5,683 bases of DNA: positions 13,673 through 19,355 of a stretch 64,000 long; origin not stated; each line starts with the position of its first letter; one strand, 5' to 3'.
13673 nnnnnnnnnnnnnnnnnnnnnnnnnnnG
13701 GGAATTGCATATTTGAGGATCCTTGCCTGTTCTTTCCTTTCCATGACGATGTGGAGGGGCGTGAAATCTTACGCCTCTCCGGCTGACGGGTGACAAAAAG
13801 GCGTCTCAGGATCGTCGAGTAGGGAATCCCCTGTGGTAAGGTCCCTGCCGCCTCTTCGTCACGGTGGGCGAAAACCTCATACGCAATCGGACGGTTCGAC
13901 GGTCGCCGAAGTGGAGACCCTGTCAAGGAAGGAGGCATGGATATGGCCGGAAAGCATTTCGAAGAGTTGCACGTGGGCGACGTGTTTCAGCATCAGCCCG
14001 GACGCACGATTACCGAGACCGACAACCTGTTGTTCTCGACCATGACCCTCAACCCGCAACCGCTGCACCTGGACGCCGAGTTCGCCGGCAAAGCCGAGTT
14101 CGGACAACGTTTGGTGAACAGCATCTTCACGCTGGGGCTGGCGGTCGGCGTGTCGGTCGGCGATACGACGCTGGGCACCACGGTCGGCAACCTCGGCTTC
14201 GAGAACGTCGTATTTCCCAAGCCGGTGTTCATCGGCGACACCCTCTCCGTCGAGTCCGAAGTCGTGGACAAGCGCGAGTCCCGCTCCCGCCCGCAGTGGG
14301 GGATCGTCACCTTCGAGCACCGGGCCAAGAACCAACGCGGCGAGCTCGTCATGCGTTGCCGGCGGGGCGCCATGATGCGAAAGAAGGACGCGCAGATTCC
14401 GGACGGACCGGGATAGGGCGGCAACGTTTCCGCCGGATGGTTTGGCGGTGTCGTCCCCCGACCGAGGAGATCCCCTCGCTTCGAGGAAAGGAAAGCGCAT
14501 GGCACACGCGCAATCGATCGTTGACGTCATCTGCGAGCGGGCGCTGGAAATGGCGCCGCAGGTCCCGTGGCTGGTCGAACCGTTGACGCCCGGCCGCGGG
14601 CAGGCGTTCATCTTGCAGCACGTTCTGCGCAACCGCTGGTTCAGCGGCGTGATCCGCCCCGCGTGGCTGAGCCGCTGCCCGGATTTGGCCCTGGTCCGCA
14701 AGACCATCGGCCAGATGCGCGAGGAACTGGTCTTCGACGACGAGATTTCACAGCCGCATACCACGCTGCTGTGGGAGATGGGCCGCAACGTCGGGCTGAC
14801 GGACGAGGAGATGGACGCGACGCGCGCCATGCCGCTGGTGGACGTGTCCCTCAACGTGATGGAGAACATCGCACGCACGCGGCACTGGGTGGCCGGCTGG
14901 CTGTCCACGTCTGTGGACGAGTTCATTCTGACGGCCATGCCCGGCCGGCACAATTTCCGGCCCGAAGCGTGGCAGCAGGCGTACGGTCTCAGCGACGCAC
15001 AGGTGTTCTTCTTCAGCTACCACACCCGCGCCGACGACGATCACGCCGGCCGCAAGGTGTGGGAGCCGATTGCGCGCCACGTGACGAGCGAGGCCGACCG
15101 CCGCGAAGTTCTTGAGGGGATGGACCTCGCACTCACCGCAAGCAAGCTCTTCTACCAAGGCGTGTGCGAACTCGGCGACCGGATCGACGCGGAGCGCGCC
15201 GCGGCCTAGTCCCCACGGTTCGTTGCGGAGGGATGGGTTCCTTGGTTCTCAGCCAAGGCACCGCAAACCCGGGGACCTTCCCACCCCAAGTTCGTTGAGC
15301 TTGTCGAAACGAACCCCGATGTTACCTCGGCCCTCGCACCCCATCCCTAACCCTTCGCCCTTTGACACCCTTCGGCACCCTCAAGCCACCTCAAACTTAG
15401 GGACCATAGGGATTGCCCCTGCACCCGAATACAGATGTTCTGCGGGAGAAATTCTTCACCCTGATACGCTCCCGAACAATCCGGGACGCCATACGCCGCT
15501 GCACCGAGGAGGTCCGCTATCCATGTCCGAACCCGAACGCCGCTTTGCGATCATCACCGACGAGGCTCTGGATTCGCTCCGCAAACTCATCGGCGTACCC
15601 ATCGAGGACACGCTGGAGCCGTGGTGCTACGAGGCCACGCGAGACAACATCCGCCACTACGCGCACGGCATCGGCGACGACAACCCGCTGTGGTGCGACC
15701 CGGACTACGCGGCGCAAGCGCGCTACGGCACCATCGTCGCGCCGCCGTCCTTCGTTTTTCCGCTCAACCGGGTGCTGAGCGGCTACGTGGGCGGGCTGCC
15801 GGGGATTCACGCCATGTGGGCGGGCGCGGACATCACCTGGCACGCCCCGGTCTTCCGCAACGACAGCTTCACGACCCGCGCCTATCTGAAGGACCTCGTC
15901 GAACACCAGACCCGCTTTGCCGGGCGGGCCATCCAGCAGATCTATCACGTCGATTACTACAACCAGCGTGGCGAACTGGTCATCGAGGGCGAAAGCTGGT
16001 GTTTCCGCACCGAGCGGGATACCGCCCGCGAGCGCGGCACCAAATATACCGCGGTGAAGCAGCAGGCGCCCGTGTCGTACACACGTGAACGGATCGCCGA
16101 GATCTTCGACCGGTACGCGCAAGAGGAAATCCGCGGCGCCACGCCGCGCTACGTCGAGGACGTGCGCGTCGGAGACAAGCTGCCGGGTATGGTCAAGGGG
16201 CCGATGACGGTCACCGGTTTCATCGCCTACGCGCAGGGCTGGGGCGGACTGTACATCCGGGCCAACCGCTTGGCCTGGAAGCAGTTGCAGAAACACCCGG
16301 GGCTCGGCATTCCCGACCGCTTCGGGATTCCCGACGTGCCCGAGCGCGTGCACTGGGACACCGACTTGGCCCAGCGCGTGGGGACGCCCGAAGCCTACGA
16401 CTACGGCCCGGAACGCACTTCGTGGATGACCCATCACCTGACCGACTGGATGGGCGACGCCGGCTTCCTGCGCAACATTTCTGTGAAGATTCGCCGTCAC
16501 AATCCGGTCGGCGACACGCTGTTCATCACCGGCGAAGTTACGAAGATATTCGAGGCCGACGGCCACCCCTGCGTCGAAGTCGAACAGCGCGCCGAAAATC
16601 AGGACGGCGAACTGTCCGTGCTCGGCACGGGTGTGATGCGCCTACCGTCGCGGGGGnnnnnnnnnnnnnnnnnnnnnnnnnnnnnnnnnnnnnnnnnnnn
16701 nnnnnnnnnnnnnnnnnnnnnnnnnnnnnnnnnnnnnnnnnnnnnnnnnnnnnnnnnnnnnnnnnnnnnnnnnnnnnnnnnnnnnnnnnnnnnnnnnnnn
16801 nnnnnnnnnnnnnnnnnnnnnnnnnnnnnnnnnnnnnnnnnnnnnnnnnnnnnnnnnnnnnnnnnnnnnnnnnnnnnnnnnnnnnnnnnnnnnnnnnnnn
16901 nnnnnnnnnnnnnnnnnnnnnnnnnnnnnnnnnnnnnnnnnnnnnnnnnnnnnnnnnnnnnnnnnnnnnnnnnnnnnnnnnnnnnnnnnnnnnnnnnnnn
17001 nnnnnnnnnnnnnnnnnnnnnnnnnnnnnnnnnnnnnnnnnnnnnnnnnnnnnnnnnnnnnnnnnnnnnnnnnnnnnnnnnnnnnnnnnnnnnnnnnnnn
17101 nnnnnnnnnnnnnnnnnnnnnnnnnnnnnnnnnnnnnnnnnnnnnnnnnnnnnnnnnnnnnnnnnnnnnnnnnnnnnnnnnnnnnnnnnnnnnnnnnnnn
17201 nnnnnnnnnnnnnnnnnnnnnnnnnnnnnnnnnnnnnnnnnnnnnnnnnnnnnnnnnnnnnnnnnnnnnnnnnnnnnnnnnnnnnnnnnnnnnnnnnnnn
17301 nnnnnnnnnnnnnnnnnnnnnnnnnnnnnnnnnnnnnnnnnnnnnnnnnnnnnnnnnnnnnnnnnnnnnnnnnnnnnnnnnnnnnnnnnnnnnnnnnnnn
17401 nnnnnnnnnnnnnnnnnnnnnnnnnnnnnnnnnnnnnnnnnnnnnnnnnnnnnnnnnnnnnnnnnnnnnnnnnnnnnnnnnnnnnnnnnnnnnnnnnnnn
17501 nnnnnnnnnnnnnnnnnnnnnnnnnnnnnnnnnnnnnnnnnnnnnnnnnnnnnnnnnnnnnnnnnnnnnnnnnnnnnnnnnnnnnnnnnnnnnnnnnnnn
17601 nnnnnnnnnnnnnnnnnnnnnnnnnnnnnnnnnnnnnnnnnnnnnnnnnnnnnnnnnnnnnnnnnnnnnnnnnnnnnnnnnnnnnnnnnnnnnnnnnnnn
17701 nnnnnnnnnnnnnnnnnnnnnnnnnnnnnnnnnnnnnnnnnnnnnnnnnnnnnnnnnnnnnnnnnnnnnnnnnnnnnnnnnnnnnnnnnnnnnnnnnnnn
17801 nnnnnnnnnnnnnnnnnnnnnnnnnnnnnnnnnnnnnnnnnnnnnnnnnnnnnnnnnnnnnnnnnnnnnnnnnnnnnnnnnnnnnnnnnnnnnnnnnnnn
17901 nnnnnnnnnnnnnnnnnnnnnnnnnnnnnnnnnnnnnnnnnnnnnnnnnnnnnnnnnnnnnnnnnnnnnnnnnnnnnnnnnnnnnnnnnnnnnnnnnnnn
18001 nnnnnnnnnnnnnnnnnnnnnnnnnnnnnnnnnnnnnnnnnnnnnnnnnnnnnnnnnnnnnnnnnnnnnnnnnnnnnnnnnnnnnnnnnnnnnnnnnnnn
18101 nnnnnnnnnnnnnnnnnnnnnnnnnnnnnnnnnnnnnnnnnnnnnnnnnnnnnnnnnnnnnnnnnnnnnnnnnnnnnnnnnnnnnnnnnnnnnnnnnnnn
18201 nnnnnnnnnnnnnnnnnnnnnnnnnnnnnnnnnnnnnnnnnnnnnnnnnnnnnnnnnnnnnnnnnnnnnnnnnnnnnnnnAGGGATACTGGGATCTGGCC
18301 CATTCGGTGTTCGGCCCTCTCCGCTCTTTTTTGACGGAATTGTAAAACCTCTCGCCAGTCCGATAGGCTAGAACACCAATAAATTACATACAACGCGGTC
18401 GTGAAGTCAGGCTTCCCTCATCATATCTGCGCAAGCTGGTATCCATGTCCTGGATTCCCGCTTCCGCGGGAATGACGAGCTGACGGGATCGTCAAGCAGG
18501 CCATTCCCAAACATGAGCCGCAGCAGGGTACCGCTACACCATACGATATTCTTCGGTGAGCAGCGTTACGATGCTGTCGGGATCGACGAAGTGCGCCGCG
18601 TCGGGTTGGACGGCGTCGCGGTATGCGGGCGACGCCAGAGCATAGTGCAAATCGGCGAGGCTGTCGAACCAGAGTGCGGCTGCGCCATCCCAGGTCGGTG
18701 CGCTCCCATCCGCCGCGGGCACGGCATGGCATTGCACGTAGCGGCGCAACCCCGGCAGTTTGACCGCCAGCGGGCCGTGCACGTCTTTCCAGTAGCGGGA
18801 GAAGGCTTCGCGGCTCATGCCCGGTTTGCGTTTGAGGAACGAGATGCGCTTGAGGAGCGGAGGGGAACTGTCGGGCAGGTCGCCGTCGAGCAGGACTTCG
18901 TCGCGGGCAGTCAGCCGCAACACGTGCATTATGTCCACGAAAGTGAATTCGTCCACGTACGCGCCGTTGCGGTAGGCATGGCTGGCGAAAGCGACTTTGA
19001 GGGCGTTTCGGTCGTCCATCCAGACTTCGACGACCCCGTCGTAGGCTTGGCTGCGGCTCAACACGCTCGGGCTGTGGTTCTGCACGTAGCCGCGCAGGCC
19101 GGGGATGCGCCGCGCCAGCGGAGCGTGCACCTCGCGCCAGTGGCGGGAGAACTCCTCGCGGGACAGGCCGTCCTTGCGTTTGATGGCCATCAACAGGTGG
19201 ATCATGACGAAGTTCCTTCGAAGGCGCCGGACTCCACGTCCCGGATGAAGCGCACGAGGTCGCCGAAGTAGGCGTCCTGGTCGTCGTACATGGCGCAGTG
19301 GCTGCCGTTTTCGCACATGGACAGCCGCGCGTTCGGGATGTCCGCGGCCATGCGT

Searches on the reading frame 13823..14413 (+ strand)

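Call 27: search_protein_families(library=pfam, proteins=[window:13823-14413:+], max_evalue=0.0001)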
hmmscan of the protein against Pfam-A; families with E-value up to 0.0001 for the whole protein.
window:13823-14413:+ (197 aa): 3 families
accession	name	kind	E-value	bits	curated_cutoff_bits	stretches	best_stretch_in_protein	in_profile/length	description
PF01575.25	MaoC_dehydratas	-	2.7e-25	88.8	27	1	51-161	6-114/123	MaoC like domain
PF19315.5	MC_hydratase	-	6.3e-21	75.3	26.5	1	42-195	20-174/353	Mesaconyl-CoA hydratase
PF13452.11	FAS1_DH_region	-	1.9e-05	25.3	22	1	51-178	3-131/132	FAS1-like, dehydratase domain region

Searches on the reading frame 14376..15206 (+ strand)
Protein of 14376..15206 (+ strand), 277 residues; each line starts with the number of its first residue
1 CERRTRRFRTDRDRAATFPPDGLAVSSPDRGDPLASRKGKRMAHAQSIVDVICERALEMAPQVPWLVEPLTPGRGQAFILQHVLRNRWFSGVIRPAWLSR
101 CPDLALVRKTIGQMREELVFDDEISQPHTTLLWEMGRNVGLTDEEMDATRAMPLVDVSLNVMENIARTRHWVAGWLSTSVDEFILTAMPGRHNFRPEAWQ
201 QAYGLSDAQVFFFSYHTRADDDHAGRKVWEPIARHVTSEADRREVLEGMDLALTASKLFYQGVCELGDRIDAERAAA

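Call 27: search_protein_families(library=pfam, proteins=[window:14376-15206:+], max_evalue=0.0001)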
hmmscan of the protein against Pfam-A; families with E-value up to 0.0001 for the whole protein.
window:14376-15206:+ (277 aa): 1 family
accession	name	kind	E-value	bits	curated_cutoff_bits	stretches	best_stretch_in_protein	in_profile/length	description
PF14518.11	Haem_oxygenas_2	-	5.4e-10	39.8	28.9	1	112-255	27-175/177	Iron-containing redox enzyme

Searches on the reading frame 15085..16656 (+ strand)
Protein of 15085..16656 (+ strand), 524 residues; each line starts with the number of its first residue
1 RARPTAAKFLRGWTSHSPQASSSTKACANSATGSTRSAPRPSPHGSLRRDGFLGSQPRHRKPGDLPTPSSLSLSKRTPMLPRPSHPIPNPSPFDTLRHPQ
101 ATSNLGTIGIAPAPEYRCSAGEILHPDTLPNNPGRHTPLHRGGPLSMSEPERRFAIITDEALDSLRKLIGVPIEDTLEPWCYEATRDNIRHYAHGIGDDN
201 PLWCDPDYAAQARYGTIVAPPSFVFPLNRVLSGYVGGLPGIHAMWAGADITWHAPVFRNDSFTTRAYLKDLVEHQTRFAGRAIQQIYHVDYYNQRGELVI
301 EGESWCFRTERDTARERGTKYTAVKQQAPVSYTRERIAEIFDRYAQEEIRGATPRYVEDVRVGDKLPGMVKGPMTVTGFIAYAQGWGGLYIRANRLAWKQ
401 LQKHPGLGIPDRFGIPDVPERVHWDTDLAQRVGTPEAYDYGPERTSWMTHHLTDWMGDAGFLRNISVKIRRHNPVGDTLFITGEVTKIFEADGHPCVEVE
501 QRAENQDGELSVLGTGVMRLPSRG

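Call 27: search_protein_families(library=pfam, proteins=[window:15085-16656:+], max_evalue=0.0001)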
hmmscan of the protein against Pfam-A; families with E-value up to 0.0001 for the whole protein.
window:15085-16656:+ (524 aa): 2 families
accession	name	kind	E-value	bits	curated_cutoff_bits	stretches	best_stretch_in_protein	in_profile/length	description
PF13452.11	FAS1_DH_region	-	5.8e-20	72.2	22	1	178-301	8-131/132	FAS1-like, dehydratase domain region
PF01575.25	MaoC_dehydratas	-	8.5e-07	29.1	27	0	184-270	18-103/123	MaoC like domain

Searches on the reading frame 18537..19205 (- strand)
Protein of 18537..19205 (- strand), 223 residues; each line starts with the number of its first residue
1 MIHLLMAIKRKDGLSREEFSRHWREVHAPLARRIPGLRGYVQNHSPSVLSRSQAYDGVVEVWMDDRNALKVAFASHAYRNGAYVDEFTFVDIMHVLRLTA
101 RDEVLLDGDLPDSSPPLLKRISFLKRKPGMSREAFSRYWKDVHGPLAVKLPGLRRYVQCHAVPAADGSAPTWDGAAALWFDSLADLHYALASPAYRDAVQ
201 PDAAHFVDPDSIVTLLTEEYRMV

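Call 73: search_protein_families(library=ncbifam, proteins=[window:18537-19205:-], max_evalue=0.001)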
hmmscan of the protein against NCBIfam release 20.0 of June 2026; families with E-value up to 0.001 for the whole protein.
window:18537-19205:- (223 aa): 1 family
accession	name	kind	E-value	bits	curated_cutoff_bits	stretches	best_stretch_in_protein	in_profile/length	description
TIGR02118.1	TIGR02118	subfamily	2.1e-40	137.5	30.5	2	119-219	2-100/103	EthD family reductase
